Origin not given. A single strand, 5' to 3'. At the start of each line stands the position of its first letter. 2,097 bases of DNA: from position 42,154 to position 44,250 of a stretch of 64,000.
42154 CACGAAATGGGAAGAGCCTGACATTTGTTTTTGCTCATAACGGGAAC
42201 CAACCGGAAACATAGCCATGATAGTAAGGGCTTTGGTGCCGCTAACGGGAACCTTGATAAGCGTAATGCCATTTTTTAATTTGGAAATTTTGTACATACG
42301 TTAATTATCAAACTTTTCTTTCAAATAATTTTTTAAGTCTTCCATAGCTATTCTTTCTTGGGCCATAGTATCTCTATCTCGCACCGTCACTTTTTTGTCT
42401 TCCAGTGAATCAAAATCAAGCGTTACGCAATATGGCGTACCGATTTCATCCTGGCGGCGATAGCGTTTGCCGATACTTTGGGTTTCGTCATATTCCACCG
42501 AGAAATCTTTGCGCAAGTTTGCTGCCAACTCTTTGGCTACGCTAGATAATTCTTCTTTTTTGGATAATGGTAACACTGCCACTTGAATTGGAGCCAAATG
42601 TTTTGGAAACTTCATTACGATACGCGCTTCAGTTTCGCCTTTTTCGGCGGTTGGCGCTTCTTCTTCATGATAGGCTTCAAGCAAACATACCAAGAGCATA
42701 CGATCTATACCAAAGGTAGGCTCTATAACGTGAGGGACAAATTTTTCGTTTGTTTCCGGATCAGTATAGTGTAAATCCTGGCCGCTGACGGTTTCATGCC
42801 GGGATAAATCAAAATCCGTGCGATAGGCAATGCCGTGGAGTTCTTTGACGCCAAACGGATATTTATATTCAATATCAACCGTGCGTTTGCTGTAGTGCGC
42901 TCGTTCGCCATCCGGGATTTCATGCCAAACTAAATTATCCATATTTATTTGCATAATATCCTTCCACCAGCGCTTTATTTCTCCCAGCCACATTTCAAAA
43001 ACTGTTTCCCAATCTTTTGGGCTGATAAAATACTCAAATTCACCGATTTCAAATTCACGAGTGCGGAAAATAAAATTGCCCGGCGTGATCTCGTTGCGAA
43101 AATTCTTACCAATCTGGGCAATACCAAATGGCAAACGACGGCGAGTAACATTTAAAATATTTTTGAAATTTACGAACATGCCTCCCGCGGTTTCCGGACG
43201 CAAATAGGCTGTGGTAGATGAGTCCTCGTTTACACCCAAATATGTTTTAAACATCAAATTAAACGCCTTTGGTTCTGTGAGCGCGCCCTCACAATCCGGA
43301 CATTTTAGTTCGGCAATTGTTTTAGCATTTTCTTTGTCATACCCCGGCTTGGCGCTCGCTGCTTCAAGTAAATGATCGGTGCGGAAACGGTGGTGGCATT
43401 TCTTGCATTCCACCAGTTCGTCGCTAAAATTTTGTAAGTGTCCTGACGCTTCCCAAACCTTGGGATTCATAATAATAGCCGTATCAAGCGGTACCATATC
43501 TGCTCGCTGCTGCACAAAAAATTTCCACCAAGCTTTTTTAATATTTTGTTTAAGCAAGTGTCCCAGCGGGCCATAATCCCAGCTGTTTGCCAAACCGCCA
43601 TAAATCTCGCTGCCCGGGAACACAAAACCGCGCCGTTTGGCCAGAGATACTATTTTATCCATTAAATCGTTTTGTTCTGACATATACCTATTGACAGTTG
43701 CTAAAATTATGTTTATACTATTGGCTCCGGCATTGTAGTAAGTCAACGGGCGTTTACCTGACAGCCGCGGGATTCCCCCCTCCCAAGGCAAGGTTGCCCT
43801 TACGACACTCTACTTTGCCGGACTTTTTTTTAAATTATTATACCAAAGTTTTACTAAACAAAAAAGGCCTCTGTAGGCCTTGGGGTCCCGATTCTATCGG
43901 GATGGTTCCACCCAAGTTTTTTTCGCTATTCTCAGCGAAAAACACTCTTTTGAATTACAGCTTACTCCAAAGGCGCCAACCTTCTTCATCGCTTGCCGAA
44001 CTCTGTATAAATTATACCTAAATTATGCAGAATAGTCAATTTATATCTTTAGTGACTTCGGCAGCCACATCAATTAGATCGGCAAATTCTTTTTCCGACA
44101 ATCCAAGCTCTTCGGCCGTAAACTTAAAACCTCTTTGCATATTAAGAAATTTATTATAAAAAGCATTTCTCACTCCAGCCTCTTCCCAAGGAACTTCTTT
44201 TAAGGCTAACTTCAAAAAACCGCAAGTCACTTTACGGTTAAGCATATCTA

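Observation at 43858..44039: Probable glycine-specific T-box riboswitch with an ultrashort Stem I in the glyS leader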

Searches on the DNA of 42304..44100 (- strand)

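Call 4: search_rna_families(source=window, start=43600, end=44100, threshold=evalue, max_evalue=10, show_alignments=6)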
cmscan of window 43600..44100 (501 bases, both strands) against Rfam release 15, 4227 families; matches with E-value up to 10: 8.
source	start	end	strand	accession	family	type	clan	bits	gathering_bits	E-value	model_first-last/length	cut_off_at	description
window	43878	43998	-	RF00230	T-box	Cis-reg; leader;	-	28.4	93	0.00017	1-219/219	no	T-box leader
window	43985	44063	+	RF03100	RAGATH-27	Gene; sRNA;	-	19.3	76.1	4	1-86/86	no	RAGATH-27 RNA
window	43823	43951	+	RF04182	GibS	Gene; sRNA;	-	18.8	115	3.5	1-142/142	no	GibS sRNA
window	43823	43873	-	RF01711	Lnt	Cis-reg;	-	16.2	55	9.9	1-63/63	no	Lnt RNA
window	43849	43933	-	RF02502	Atu_C8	Gene; sRNA;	-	15.8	50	2.7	1-122/122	no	Rhizobiales sRNA Atu_C8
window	43920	43997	-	RF03136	S10-Clostridia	Cis-reg; leader;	-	13.1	35.1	4.6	1-81/81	no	S10-Clostridia ribosomal protein leader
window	43799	43923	+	RF02180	ST7-AS1_2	Gene; lncRNA;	-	12.5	50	2.8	1-110/110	no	ST7 antisense RNA 1 conserved region 2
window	43883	43988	-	RF02111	IS009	Gene;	-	11.8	117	2.1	1-199/199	no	IS009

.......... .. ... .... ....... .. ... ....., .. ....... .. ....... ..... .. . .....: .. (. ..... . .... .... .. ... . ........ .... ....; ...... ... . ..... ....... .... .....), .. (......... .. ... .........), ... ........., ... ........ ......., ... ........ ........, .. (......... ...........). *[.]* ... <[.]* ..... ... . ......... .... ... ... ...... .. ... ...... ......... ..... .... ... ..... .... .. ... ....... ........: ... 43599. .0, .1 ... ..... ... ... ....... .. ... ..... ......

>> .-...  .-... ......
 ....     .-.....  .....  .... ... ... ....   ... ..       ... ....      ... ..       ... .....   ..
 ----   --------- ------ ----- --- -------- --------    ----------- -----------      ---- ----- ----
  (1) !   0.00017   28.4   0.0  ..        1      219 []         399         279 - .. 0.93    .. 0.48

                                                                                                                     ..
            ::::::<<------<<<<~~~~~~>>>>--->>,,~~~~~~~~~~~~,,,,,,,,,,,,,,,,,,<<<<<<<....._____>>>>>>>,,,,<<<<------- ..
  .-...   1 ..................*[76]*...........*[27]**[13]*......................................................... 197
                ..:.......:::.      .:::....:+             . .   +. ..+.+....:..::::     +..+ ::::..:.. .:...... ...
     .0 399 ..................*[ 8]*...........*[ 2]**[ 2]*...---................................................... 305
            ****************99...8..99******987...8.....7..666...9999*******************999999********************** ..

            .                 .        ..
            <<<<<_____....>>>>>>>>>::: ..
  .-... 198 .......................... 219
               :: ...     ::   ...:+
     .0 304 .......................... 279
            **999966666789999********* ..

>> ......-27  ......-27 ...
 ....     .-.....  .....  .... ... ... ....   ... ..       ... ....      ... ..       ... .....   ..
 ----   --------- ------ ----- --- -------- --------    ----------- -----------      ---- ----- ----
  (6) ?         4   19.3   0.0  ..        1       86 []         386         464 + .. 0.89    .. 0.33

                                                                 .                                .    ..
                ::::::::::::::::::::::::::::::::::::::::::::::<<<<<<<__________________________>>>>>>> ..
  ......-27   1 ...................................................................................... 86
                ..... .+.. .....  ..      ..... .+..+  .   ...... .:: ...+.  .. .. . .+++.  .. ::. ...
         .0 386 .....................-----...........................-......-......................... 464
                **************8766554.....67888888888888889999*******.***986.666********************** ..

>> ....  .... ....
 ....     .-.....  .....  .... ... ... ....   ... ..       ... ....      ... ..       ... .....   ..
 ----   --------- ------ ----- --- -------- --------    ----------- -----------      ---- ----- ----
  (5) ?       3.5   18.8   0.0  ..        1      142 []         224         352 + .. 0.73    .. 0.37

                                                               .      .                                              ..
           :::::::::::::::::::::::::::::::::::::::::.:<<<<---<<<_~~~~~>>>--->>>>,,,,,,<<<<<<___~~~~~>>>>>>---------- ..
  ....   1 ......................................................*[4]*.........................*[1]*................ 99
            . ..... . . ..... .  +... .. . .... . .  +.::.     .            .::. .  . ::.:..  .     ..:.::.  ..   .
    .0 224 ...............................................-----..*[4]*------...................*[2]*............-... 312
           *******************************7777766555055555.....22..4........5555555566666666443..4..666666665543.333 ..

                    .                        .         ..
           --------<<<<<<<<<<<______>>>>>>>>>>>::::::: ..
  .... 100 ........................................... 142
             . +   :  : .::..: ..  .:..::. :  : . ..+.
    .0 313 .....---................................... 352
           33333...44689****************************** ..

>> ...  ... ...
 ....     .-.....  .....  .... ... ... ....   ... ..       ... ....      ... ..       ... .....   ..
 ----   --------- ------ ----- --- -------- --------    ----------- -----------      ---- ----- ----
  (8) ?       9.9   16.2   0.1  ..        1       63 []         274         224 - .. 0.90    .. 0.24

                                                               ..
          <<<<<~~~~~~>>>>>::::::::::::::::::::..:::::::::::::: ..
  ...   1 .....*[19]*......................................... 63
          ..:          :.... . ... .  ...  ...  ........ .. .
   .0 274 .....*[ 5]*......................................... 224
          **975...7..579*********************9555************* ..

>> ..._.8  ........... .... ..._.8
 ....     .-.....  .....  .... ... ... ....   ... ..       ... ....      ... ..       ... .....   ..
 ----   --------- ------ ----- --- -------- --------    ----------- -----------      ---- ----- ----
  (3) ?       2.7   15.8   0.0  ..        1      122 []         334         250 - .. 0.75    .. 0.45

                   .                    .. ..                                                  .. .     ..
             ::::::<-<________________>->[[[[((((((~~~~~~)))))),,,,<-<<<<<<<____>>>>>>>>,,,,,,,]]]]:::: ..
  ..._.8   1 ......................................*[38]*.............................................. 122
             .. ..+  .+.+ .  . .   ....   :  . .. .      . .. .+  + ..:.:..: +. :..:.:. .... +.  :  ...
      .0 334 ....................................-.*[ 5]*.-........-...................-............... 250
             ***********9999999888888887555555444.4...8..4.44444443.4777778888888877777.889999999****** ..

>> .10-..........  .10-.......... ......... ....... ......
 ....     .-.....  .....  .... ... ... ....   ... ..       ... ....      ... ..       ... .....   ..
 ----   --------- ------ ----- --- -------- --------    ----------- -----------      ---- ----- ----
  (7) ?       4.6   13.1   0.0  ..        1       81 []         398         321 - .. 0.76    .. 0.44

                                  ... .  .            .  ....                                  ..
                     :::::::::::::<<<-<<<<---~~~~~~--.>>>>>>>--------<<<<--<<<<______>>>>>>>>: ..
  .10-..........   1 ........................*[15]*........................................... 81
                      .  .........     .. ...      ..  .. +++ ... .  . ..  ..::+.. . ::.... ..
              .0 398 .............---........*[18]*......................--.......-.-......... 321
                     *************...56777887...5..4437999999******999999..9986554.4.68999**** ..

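Call 31: build_rna_model(alignment_id=A1, structure=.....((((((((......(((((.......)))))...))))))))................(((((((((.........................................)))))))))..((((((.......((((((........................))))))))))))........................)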
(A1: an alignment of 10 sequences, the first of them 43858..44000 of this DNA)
Model R1 built from alignment A1 (10 sequences, 203 columns); structure: as given.
model positions 144; base pairs 34; branch points 2; effective number of sequences 1.8; information 0.59 bits per position. Calibrated on 0.2 Mb of random sequence (short: E-values are rough).
structure used (alignment columns):
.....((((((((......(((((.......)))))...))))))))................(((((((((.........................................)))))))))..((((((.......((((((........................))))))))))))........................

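Call 32: search_with_rna_model(model_id=R1, sources=[window, L001, L002, L003, L004, L005, L006, L007, L008, L009, L010, L011, L012, L013, L014, L015, L016, L017, L018, L019, L020, L021, L022, L023, L024, L025, L026, L027, L028, L029, L030, L031, L032, L033, L034, L035, L036, L037, L038, L039, L040, L041, L042, L043, L044, L045, L046, L047, L048, L049, L050, L051, L052, L053, L054, L055, L056, L057, L058, L059, L060, L061, L062, L063, L064, L065, L066, L067, L068, L069, L070, L071, L072, L073, L074, L075, L076, L077, L078, L079, L080], max_evalue=1, make_alignment=true)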
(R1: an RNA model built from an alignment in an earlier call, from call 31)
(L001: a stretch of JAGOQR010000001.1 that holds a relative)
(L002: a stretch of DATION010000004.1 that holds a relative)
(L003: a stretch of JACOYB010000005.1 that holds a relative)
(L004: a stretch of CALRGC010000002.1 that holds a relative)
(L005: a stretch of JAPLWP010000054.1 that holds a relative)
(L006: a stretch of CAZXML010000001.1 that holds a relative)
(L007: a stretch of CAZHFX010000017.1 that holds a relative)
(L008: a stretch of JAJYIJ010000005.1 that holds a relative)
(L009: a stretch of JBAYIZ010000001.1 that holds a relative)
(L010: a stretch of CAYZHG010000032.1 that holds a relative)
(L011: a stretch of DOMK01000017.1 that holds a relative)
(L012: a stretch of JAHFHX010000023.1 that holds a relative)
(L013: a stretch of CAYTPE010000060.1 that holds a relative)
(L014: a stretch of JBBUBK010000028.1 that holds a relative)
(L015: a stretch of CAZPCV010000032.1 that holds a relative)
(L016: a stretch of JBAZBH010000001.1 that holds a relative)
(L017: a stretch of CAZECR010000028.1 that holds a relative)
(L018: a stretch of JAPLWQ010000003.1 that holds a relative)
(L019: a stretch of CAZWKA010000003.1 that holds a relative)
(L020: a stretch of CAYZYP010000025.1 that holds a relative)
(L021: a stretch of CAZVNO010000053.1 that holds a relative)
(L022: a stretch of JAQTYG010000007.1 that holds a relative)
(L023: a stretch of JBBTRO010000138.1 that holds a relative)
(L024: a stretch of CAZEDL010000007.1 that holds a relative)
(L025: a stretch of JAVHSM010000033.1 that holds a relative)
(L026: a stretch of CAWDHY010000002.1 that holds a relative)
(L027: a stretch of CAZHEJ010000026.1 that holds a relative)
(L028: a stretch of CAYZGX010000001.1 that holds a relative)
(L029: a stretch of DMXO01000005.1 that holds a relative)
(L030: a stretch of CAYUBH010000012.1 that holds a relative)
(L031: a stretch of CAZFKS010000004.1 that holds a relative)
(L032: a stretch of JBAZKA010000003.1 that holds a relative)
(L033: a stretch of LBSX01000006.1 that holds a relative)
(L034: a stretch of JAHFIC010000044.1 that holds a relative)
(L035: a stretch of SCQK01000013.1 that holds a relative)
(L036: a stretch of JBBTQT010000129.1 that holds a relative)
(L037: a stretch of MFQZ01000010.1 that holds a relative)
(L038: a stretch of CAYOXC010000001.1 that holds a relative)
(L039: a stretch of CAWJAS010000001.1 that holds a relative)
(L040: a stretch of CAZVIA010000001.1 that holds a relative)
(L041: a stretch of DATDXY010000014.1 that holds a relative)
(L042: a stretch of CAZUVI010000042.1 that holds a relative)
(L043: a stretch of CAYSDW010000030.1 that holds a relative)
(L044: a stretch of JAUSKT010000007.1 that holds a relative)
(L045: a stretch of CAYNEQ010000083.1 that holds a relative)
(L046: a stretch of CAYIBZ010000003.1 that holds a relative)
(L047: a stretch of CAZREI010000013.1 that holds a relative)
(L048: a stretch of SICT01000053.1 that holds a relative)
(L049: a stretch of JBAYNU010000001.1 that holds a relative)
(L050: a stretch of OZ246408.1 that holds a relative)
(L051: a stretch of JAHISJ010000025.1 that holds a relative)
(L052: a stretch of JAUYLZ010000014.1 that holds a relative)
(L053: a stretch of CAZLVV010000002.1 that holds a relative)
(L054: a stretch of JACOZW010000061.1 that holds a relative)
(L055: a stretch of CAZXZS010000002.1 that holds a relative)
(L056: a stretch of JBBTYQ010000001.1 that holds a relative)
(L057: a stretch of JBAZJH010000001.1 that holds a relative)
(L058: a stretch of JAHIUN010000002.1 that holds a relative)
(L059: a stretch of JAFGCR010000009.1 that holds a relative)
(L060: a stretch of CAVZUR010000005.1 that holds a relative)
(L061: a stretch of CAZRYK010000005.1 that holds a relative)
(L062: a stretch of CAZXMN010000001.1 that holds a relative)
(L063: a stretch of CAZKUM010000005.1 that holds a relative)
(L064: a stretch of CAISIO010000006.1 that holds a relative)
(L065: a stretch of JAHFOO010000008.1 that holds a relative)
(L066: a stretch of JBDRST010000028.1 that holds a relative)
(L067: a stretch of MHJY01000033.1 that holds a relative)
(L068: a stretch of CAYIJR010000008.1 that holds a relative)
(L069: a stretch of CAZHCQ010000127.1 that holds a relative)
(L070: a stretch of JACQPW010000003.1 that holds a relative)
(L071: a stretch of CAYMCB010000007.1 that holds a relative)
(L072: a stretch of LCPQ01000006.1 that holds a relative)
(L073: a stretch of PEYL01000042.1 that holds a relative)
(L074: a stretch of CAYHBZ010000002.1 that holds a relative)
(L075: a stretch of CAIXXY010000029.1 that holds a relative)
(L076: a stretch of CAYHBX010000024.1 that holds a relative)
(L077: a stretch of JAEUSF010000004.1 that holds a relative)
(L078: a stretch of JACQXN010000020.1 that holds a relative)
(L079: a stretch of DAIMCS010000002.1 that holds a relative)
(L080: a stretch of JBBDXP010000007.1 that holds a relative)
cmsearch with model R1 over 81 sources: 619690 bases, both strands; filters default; matches with E-value up to 1: 11.
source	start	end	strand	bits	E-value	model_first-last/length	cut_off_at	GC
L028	2815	2959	+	133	1.8e-26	1-144/144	no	0.46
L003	2683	2822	+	129.5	1e-25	1-144/144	no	0.48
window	43859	43998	-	127.8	2.4e-25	1-144/144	no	0.48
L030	2821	2966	+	124.9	1.1e-24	1-144/144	no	0.48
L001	2832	2970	+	120.2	1.1e-23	1-144/144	no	0.43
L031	2827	2955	+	113.7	3e-22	1-144/144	no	0.53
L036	2638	2769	+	111.4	9.2e-22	1-144/144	no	0.53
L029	2751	2944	+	110.2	1.7e-21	1-144/144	no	0.46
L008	2831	2967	+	107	8.7e-21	1-144/144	no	0.51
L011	2669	2837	+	101.1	1.7e-19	1-144/144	no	0.5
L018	593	719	-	16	0.73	1-144/144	no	0.34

Alignment A2: 11 matches aligned to the model, 211 columns, each read 5' to 3' on its own strand. Consensus structure (alignment columns), stored with it:
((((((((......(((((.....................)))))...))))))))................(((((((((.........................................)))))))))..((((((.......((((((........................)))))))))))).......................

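Call 54: search_with_rna_model(model_id=R1, sources=[window, L001, L003, L008, L011, L028, L029, L030, L031, L036, L201, L204, L206, L207, L208, L211, L212, L213], max_evalue=0.01, make_alignment=true)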
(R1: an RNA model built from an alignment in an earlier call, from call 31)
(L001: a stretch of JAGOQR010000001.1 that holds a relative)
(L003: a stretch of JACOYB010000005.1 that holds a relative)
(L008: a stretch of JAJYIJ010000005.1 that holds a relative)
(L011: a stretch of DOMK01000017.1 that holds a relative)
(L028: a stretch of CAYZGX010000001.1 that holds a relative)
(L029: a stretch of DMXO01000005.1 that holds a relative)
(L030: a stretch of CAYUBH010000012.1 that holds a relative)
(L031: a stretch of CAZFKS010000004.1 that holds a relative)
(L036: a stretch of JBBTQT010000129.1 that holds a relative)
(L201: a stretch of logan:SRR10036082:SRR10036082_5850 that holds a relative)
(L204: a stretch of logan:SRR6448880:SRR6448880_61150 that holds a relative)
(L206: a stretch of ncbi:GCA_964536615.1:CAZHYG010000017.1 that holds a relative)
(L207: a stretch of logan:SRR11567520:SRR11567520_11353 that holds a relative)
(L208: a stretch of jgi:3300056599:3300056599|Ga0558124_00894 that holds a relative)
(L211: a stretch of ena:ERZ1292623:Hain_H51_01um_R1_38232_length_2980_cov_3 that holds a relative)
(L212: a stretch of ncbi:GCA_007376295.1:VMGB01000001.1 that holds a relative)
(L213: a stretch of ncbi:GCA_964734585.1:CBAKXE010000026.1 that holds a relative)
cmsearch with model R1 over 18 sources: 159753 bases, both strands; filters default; matches with E-value up to 0.01: 14.
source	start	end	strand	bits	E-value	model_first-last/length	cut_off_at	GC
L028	2815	2959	+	133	4.6e-27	1-144/144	no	0.46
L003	2683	2822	+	129.5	2.6e-26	1-144/144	no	0.48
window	43859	43998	-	127.8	6.1e-26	1-144/144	no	0.48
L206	1330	1470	+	127.1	8.9e-26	1-144/144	no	0.48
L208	1330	1470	+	125.9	1.6e-25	1-144/144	no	0.49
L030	2821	2966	+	124.9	2.7e-25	1-144/144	no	0.48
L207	1330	1470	+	122.8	7.7e-25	1-144/144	no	0.51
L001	2832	2970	+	120.2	2.8e-24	1-144/144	no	0.43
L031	2827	2955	+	113.7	7.7e-23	1-144/144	no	0.53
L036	2638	2769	+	111.4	2.4e-22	1-144/144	no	0.53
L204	1260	1397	+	110.5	3.8e-22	1-144/144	no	0.46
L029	2751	2944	+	110.2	4.5e-22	1-144/144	no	0.46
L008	2831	2967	+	107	2.2e-21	1-144/144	no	0.51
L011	2669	2837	+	101.1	4.3e-20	1-144/144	no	0.5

Alignment A4: 14 matches aligned to the model, 199 columns, each read 5' to 3' on its own strand. Consensus structure (alignment columns), stored with it:
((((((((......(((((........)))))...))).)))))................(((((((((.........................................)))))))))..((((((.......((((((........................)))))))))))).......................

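Call 63: search_rna_families(sources=[L001, L008, L011, L028, L029, L031, L036, L204, L206], threshold=evalue, max_evalue=0.1)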
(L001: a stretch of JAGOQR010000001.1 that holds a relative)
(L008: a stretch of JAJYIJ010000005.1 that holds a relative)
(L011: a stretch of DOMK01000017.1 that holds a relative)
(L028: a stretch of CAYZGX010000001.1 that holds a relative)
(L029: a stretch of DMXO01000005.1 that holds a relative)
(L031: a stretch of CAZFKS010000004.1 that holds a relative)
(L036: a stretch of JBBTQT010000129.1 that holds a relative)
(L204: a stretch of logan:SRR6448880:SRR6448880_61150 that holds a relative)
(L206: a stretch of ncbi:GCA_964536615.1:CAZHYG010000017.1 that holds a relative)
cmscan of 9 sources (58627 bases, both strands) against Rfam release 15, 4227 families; matches with E-value up to 0.1: 4.
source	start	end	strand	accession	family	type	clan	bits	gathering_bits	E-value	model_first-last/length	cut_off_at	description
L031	7274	7346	+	RF00005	tRNA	Gene; tRNA;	CL00001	65.5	29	4.8e-12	1-71/71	no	tRNA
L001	2832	2951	+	RF00230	T-box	Cis-reg; leader;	-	31.8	93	0.0025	1-219/219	no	T-box leader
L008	2722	2946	+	RF00230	T-box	Cis-reg; leader;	-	30.5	93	0.0056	1-219/219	no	T-box leader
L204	1260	1378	+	RF00230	T-box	Cis-reg; leader;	-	28.9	93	0.014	1-219/219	no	T-box leader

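Call 75: search_rna_families(sources=[L040, L041, L042, L043, L044, L046, L047, L048, L050, L051, L052, L053, L054, L055, L056, L057, L058, L059, L060, L061], threshold=gathering)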
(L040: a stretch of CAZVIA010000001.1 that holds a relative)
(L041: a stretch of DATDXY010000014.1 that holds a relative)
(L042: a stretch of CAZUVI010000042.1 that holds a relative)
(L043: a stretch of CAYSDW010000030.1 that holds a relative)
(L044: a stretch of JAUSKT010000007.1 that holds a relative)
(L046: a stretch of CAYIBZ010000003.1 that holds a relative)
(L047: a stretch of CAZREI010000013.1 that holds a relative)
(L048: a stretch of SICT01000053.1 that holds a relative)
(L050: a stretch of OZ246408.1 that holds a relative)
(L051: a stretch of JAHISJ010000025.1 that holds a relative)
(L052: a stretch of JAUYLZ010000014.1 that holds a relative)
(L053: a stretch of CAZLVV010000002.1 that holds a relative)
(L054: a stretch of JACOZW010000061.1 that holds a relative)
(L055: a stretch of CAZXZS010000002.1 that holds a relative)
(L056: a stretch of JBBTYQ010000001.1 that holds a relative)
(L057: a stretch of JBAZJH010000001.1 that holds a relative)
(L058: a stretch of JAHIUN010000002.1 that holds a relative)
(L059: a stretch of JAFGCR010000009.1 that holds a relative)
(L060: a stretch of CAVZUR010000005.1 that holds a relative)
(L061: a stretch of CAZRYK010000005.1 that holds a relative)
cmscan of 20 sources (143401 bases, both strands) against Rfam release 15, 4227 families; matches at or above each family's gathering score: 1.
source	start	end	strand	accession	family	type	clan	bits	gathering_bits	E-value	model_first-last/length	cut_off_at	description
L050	7289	7360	+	RF00005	tRNA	Gene; tRNA;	CL00001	68.1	29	2.4e-12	1-71/71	no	tRNA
